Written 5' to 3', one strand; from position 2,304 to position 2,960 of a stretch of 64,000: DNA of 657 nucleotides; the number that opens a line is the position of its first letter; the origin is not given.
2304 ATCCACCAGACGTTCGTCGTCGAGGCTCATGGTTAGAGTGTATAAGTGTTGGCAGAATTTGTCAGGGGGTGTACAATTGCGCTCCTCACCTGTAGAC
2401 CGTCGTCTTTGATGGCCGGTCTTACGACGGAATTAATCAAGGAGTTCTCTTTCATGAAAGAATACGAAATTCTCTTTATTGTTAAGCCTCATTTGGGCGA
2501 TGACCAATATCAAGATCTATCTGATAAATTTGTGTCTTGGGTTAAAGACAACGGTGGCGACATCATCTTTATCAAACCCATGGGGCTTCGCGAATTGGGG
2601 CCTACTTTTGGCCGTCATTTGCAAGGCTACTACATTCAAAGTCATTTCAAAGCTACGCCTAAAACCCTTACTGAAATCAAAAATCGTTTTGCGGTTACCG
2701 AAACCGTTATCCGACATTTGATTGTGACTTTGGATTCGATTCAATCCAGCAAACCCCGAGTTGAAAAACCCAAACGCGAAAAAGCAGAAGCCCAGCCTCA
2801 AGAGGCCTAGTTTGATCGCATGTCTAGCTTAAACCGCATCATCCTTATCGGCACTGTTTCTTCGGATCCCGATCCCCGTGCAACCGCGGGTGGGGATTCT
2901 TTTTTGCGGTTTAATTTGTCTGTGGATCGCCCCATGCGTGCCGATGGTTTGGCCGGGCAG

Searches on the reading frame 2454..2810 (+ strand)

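Call 6: search_protein_families(library=pfam, proteins=[window:2454-2810:+], max_evalue=0.01)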
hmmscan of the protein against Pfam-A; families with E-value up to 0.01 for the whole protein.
window:2454-2810:+ (118 aa): 1 family
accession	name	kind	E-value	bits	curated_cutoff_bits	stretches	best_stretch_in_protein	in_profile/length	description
PF01250.22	Ribosomal_S6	-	3.3e-21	75.7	27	1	3-91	1-89/90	Ribosomal protein S6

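Call 7: search_protein_families(library=ncbifam, proteins=[window:2454-2810:+], max_evalue=0.01)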
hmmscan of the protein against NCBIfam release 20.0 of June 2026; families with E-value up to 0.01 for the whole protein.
window:2454-2810:+ (118 aa): 1 family
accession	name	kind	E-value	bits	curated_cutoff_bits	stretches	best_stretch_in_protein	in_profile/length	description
TIGR00166.1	S6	equivalog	6.7e-16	58.3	42.9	1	1-94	1-94/95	30S ribosomal protein S6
